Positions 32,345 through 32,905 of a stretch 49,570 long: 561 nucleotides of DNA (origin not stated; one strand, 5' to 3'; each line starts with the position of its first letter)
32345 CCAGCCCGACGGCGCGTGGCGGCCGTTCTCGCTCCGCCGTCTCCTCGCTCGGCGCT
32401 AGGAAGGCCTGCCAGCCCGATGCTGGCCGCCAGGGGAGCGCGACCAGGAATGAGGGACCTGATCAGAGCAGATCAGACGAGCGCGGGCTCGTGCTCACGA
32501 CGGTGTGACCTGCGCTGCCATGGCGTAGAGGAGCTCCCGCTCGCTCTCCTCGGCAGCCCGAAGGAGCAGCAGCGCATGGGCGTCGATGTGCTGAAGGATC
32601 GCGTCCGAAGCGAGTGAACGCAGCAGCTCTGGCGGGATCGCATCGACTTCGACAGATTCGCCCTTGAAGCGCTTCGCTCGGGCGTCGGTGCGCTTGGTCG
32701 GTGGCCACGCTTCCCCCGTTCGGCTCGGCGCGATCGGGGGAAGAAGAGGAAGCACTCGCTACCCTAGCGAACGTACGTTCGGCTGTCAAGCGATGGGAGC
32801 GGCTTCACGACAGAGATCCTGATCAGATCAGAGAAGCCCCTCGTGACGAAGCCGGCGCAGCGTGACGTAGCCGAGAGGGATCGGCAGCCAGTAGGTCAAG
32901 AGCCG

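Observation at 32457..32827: Self-contained SOS-controlled mini-gene in a low-GC3 islet bounded by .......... repeats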

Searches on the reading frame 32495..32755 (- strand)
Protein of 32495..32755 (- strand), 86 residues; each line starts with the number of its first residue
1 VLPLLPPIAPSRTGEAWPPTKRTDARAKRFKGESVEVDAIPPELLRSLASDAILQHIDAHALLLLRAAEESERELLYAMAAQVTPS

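Call 7: search_protein_families(library=pfam, proteins=[window:32495-32755:-], max_evalue=1)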
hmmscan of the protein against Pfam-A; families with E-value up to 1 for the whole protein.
window:32495-32755:- (86 aa): 0 families

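Call 10: find_homologous_proteins(query=window:32495-32755:-, max_evalue=0.01)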
Query window:32495-32755:- (86 aa): 3 proteins with E <= 0.01 among 27 candidates.
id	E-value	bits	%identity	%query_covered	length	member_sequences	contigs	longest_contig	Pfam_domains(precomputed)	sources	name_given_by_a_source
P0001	1.0e-46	174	100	100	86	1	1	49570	-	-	-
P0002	2.9e-24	103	83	76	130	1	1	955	-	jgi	jgi:hypothetical protein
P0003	1.2e-11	63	57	71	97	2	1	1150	-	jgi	jgi:hypothetical protein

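Call 13: find_encoding_contigs(protein=P0002, flank=5000)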
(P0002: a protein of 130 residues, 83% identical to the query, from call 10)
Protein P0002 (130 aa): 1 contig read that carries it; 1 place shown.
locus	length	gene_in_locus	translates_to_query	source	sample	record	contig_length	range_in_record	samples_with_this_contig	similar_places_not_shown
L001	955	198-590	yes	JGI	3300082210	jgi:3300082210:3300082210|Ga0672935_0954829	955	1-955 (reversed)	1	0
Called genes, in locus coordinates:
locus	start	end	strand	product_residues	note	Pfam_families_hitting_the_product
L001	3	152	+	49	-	?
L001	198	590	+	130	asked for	-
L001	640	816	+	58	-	-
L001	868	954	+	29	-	?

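Call 14: find_encoding_contigs(protein=P0003, flank=5000)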
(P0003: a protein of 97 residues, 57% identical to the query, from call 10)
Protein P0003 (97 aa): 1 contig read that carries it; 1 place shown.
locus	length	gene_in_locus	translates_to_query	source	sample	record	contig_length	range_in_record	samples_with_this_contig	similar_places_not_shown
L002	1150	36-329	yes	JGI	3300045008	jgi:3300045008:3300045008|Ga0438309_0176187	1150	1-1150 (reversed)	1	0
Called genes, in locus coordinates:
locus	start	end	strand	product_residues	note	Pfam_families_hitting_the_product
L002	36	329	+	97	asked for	-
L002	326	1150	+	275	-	?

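Call 20: search_protein_families(library=pfam, proteins=[P0002, L002:3-329:+, L002:326-1150:+], max_evalue=1)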
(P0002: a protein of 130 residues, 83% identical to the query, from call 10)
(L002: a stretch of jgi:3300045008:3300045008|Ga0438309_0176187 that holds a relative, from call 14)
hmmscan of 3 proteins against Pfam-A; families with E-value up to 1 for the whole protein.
P0002 (130 aa): 2 families
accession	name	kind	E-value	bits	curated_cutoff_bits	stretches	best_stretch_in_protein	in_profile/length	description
PF23947.1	DUF7281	-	0.063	13.3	27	1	10-52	91-131/183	Domain of unknown function (DUF7281)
PF09664.16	DUF2399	-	0.069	13.4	23.4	1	11-38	66-93/152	Protein of unknown function C-terminus (DUF2399)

L002:3-329:+ (108 aa): 0 families

L002:326-1150:+ (275 aa): 6 families
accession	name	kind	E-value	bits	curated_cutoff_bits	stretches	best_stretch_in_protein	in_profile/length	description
PF08273.17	Zn_Ribbon_Prim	-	3.8e-09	37.1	23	1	34-71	1-36/37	Zinc-binding domain of primase-helicase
PF08271.17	Zn_Ribbon_TF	-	0.0014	18.6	29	1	39-63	3-25/43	TFIIB zinc-binding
PF23165.1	zf-C2H2_FBX41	-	0.0058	16.5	24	1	38-49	4-15/30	F-box only protein 41 C2H2 zinc finger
PF12760.12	Zn_ribbon_IS1595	-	0.057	13.8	25.4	1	35-63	17-43/46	Transposase zinc-ribbon domain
PF14205.11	Cys_rich_KTR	-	0.11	12.7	25.5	1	38-66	5-36/54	Cysteine-rich KTR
PF24734.1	DUF7685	-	0.2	12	27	1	39-66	2-34/43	Domain of unknown function (DUF7685)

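Call 21: search_protein_families(library=phrogs, proteins=[P0002, L002:3-329:+, window:32495-32755:-], max_evalue=1)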
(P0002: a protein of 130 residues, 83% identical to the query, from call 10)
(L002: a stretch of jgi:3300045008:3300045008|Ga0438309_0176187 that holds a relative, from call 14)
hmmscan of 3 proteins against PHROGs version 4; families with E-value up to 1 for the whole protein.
P0002 (130 aa): 1 family
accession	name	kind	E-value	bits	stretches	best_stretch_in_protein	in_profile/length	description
phrog_6247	-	DNA, RNA and nucleotide metabolism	3.8e-24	86.4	1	9-127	167-289/303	DNA topoisomerase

L002:3-329:+ (108 aa): 1 family
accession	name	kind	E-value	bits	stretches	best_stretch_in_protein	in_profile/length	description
phrog_6247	-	DNA, RNA and nucleotide metabolism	3.5e-12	47.1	1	7-104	192-293/303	DNA topoisomerase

window:32495-32755:- (86 aa): 1 family
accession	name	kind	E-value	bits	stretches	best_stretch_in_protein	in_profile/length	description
phrog_6247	-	DNA, RNA and nucleotide metabolism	2.9e-06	27.7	1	19-81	224-290/303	DNA topoisomerase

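Call 22: search_protein_families(library=ncbifam, proteins=[P0002, L002:3-329:+, window:32495-32755:-], max_evalue=1)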
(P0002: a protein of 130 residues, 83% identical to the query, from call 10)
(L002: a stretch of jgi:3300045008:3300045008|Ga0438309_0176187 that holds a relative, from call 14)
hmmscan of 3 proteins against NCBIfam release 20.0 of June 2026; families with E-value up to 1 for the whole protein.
P0002 (130 aa): 0 families

L002:3-329:+ (108 aa): 1 family
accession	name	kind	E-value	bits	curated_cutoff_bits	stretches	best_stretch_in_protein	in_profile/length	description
NF002926.0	PRK03573.1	equivalog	0.0083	16.1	120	1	25-105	65-135/144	transcriptional regulator SlyA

window:32495-32755:- (86 aa): 0 families

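Call 29: find_homologous_proteins(query=P0002, max_evalue=0.001)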
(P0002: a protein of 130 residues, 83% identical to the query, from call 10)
Query P0002 (130 aa): 105 proteins with E <= 0.001 among 854 candidates.
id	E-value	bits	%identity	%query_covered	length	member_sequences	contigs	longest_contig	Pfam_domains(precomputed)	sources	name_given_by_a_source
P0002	4.0e-79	281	100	100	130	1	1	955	-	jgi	jgi:hypothetical protein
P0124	2.1e-46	175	64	99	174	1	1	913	-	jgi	jgi:hypothetical protein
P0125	1.2e-45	173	70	88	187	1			-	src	-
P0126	3.2e-45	171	63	99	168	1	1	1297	-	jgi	jgi:hypothetical protein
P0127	1.2e-43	166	62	96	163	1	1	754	-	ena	-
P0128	1.6e-43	166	66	94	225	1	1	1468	-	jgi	jgi:hypothetical protein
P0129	3.6e-43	165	65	99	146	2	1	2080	-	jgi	-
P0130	6.4e-42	161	65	92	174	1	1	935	-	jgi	jgi:hypothetical protein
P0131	8.6e-42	160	62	96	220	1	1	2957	-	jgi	jgi:hypothetical protein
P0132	3.4e-41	158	64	92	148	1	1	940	-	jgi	jgi:hypothetical protein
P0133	1.2e-40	156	62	94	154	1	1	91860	-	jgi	jgi:hypothetical protein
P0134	1.7e-40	156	61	94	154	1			-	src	-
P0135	5.6e-40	154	58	99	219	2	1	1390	-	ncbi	-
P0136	1.3e-39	153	61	94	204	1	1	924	-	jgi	jgi:hypothetical protein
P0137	1.4e-39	153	63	91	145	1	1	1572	-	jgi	jgi:hypothetical protein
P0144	1.7e-37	146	57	94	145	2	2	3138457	-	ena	-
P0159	3.2e-35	139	52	98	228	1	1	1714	-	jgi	-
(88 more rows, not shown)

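Call 47: find_encoding_contigs(protein=P0144, flank=4000, max_places=2)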
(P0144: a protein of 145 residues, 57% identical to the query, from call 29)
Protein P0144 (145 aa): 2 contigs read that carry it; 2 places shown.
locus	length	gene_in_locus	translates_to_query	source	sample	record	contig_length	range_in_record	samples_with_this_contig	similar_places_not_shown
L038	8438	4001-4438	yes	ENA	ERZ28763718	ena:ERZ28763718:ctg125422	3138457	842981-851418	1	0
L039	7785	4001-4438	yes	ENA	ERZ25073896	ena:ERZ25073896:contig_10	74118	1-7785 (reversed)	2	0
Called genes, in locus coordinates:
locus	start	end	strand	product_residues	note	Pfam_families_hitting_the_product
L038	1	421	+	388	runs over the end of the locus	PF02784:Orn_Arg_deC_N, PF00278:Orn_DAP_Arg_deC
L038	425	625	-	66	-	-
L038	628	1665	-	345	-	PF00490:ALAD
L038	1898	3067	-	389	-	PF00589:Phage_integrase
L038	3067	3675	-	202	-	-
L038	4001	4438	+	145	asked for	-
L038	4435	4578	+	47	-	-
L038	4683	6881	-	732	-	PF13188:PAS_8 (faint), PF12860:PAS_7, PF00989:PAS, PF08448:PAS_4, PF13426:PAS_9, PF00512:HisKA, PF02518:HATPase_c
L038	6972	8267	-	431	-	PF00872:Transposase_mut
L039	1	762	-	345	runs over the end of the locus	PF00490:ALAD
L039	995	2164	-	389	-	PF00589:Phage_integrase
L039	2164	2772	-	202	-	-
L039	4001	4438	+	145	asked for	-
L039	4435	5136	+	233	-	PF13730:HTH_36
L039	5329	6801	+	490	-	PF13155:Toprim_2 (weak), PF13662:Toprim_4 (weak), PF13481:AAA_25, PF03796:DnaB_C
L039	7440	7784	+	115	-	?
